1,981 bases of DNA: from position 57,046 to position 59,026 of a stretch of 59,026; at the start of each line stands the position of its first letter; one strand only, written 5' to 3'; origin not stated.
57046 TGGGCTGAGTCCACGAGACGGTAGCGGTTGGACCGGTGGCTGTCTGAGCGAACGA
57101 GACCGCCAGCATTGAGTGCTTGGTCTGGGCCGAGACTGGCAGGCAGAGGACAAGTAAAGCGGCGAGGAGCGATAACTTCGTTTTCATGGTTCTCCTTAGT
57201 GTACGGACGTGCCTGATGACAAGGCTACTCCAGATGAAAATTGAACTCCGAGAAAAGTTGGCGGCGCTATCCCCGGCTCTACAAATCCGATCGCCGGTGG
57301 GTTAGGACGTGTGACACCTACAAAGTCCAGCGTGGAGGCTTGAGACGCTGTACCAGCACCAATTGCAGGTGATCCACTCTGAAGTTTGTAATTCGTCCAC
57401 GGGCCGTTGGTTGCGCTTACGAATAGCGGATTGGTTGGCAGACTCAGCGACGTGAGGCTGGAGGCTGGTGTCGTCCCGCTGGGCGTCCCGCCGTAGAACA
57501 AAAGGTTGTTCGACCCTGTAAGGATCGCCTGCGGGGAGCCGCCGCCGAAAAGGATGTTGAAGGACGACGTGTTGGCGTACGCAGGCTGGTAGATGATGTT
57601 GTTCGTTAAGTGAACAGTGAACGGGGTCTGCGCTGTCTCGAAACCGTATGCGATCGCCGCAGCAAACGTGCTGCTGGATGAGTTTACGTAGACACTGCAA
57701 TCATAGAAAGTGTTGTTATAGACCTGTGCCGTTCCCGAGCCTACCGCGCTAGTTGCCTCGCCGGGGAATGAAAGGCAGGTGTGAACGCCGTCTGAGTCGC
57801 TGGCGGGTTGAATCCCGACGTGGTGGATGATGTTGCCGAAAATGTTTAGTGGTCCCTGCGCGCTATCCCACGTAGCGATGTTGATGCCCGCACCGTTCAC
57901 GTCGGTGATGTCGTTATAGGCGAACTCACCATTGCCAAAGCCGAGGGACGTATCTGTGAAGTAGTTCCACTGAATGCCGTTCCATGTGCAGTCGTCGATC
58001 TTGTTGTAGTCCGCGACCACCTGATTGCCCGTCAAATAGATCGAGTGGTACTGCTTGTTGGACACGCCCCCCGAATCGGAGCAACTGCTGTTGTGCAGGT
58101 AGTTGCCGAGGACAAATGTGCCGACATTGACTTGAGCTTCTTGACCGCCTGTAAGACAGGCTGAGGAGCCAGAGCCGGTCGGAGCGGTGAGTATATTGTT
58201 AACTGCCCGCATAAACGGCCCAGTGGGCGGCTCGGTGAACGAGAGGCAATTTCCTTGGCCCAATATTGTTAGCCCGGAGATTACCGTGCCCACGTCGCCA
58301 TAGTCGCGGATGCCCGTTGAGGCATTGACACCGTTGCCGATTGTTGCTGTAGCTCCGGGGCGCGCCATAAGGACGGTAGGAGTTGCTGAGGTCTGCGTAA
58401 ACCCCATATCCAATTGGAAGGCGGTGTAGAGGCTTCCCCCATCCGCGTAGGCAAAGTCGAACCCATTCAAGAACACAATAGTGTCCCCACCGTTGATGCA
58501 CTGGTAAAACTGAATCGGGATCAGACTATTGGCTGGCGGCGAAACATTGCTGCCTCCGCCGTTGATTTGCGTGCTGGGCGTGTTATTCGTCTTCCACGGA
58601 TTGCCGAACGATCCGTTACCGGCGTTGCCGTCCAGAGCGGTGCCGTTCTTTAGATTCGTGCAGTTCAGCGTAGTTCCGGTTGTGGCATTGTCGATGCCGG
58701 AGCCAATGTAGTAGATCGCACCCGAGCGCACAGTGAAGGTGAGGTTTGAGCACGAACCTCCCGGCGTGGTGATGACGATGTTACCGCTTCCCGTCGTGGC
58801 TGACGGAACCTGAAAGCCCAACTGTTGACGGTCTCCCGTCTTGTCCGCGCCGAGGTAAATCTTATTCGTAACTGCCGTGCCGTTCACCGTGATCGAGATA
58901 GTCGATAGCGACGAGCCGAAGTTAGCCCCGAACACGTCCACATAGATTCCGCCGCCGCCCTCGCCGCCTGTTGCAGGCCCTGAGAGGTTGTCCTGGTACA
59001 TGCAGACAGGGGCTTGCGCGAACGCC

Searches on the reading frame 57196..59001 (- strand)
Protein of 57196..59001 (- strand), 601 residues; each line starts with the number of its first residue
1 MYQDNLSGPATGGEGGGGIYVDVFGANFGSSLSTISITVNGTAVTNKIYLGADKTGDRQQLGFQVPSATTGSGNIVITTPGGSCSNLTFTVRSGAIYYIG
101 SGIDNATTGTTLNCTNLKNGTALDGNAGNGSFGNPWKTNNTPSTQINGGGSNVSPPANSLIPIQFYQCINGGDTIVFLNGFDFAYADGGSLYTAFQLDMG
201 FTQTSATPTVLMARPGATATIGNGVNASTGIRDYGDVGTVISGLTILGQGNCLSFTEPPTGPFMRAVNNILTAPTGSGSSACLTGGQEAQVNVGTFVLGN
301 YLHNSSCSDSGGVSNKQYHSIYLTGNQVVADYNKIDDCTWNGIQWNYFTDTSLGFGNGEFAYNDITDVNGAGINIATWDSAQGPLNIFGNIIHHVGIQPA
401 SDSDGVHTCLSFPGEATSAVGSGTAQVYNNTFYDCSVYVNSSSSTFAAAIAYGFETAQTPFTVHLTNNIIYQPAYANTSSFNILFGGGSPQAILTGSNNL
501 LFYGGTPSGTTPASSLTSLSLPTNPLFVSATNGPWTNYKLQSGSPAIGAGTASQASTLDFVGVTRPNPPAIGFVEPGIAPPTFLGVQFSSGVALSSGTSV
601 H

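Call 3: search_protein_families(library=pfam, proteins=[window:57196-59001:-], max_evalue=0.01)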
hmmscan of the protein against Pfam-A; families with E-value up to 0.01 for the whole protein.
window:57196-59001:- (601 aa): 2 families
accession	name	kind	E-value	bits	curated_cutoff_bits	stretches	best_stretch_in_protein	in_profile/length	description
PF01833.30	TIG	-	6.2e-05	23.3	20.9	1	13-90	11-83/84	IPT/TIG domain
PF17161.10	DUF5123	-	0.00033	22.2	35.1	1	427-536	3-97/113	Domain of unknown function (DUF5123)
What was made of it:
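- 57196..59026 (-): Remainder of the 624-aa gene (58900-59026 duplicates 1-127). TIG/IPT domain plus right-handed beta-helix glycanase. 10 mature Cys. Pfam TIG and a weak DUF5123 hit (call 3).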

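Call 4: search_protein_families(library=phrogs, proteins=[window:57196-59001:-], max_evalue=0.01)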
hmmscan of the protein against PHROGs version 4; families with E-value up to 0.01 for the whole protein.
window:57196-59001:- (601 aa): 0 families
